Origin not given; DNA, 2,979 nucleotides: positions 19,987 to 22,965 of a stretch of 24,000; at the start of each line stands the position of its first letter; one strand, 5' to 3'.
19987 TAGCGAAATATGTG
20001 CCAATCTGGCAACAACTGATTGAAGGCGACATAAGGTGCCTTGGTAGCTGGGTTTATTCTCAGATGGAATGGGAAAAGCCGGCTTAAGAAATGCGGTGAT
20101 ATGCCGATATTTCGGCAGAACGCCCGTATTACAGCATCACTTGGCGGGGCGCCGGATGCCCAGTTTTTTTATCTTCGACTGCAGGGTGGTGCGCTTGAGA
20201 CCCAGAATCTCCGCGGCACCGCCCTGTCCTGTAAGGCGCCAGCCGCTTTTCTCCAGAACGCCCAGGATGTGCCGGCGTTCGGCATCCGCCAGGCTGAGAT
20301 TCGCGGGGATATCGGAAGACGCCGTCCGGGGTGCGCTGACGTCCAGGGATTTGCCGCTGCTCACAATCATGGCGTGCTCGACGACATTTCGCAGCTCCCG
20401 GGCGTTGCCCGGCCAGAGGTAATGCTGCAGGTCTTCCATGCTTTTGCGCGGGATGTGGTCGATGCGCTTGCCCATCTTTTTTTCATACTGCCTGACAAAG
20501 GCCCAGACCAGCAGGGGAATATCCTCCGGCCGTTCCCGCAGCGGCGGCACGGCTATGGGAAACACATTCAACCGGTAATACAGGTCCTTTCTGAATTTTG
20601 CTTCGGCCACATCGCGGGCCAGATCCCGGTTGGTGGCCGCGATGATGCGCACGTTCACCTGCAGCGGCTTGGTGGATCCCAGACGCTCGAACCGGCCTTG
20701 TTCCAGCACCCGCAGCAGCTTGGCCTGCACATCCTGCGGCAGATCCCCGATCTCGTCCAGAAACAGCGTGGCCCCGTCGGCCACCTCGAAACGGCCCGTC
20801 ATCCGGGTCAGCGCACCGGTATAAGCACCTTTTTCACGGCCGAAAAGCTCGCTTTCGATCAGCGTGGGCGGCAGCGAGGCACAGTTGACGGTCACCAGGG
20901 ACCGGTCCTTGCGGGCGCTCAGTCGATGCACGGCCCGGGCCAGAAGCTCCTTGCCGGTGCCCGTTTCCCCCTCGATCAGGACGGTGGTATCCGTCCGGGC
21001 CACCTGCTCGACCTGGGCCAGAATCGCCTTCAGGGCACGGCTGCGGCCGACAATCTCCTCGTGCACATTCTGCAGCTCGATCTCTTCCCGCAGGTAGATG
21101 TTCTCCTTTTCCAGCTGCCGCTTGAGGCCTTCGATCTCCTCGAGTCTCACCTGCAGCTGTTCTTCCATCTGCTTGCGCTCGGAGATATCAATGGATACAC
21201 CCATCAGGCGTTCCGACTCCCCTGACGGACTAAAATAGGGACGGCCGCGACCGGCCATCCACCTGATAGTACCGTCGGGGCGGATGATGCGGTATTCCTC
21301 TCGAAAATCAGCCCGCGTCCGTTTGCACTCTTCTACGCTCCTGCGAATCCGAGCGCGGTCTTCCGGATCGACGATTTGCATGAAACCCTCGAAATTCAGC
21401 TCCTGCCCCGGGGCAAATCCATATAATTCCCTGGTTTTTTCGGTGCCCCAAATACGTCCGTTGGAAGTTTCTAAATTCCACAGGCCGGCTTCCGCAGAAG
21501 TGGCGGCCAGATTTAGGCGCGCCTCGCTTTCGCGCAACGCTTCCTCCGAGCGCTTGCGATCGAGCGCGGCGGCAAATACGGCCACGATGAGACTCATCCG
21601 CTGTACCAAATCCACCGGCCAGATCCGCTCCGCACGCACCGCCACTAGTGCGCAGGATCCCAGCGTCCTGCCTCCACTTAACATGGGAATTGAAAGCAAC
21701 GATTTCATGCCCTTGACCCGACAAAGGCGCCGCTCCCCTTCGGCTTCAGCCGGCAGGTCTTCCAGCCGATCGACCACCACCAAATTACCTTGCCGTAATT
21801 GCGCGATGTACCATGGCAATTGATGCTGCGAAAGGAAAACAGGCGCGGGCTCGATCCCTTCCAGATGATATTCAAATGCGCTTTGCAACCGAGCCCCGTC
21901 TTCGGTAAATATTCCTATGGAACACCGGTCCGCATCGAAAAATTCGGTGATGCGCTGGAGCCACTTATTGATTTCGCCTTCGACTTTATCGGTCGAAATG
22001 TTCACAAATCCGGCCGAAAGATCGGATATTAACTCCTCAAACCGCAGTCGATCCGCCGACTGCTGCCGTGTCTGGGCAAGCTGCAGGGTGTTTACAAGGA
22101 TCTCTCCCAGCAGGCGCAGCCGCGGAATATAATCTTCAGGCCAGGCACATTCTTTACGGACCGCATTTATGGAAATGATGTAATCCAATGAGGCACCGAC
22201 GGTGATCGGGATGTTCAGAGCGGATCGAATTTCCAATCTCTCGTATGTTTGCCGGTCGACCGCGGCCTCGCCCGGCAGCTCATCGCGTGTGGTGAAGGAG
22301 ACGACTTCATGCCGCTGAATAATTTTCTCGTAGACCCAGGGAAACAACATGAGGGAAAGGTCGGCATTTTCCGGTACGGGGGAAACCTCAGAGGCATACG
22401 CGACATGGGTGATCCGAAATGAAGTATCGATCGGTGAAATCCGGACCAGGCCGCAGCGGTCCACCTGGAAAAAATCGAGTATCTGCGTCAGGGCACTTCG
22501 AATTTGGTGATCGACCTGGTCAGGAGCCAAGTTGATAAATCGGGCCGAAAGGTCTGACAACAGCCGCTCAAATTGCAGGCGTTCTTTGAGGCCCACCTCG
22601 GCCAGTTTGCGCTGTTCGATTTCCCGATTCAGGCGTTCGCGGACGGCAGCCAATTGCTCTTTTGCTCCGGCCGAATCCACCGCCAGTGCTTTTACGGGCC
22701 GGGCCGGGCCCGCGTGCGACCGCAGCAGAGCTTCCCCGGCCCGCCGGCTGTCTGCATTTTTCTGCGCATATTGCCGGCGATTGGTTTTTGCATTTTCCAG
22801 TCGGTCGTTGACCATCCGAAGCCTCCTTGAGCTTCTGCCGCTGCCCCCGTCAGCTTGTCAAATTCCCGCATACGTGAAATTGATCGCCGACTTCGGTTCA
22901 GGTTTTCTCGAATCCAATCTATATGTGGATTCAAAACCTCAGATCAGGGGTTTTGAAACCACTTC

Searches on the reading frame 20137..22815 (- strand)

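Call 9: search_protein_families(library=pfam, proteins=[window:20137-22815:-], max_evalue=0.01)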
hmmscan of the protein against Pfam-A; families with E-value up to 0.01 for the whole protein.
window:20137-22815:- (892 aa): 15 families
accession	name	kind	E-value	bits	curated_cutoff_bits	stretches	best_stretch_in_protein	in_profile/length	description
PF00158.32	Sigma54_activat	-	1.3e-69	233.6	20.2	1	588-754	1-167/168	Sigma-54 interaction domain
PF14532.12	Sigma54_activ_2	-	1.1e-19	71.5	25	1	589-759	1-138/138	Sigma-54 interaction domain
PF25601.1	AAA_lid_14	-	1.2e-19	70.4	27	1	760-827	1-68/87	AAA+ ATPase lid domain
PF08447.18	PAS_3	-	5.8e-16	59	25.6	1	459-540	6-88/89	PAS fold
PF01590.32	GAF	-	8.8e-10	39.7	22.4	1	286-417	10-132/133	GAF domain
PF07728.20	AAA_5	-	1.5e-09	38.4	22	1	612-737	2-129/139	AAA domain (dynein-related subfamily)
PF02954.25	HTH_8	-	6.5e-07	29.4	22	1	842-885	2-42/42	Bacterial regulatory protein, Fis family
PF07724.20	AAA_2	-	7e-07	29.9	27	1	610-733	4-128/166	AAA domain (Cdc48 subfamily)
PF08448.16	PAS_4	-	1.4e-06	28.9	23.1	1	461-549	24-110/110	PAS fold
PF13191.12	AAA_16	-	3.4e-05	24.8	32.6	1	588-650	2-65/167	AAA ATPase domain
PF00989.32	PAS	-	9.1e-05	22.9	22.6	0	461-544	30-113/113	PAS fold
PF00004.35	AAA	-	0.0001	23.2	21.2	1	612-734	1-112/131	ATPase family associated with various cellular activities (AAA)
PF13426.13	PAS_9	-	0.0005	20.7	27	1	462-546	21-103/103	PAS domain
PF01078.27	Mg_chelatase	-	0.0058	16.5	20.3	0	671-729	97-157/207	Magnesium chelatase, subunit ChlI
PF13185.12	GAF_2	-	0.0065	17.1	28.6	0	286-417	12-134/136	GAF domain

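Call 48: search_protein_families(library=ncbifam, proteins=[window:20137-22815:-], max_evalue=0.01)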
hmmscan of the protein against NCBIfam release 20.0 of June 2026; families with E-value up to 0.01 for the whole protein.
window:20137-22815:- (892 aa): 41 families (the best 25 are shown)
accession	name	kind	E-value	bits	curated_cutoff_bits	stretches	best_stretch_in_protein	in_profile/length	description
NF011958.0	PRK15429.1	equivalog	1.4e-115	387.5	830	1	545-889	337-688/692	formate hydrogenlyase transcriptional activator FlhA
TIGR01817.1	nifA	equivalog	8.7e-106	354.8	528.85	1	547-826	159-435/534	nif-specific transcriptional activator NifA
NF003451.0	PRK05022.1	equivalog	3.9e-100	336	476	1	558-824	162-428/512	nitric oxide reductase transcriptional regulator NorR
NF041552.1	TF_PrdR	equivalog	9e-96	321.4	795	1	541-884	231-575/577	sigma-54 dependent transcriptional regulator PrdR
NF038308.1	RNA_repair_RtcR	equivalog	1.1e-91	308.3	650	1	541-831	136-434/530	RNA repair transcriptional activator RtcR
TIGR02915.1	PEP_resp_reg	equivalog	1.1e-91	307.9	502.6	1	566-888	120-445/445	PEP-CTERM-box response regulator transcription factor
TIGR01818.1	ntrC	equivalog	7.2e-89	298.7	558.6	1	576-828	124-376/463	nitrogen regulation protein NR(I)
NF008469.0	PRK11361.1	equivalog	1.4e-84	284.5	714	1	566-824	123-381/461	acetoacetate metabolism transcriptional regulator AtoC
NF007689.0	PRK10365.1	equivalog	1.3e-82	277.9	760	1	584-883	137-440/441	sigma-54-dependent response regulator transcription factor ZraR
TIGR02974.1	phageshock_pspF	equivalog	5.9e-82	275.6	443.55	1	588-820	1-234/336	phage shock protein operon transcriptional activator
NF050807.1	TransRegFlbDCaul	equivalog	7.6e-82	275.6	750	1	585-835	117-367/454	sigma-54-dependent transcriptional regulator FlbD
NF041906.1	V4R_TF_MobR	exception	8.2e-82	275.4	999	1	570-884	218-543/544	phenol degradation transcriptional regulator MobR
NF051870.1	NAssimRespRegNtrX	equivalog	1.2e-78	265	600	1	566-833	122-382/452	nitrogen assimilation response regulator NtrX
TIGR02329.1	propionate_PrpR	equivalog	3.6e-77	260.2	499.2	1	576-883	202-525/526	propionate catabolism operon regulatory protein PrpR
NF011695.0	PRK15115.1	equivalog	9.6e-75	252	763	1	583-821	132-370/445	two-component system response regulator GlrR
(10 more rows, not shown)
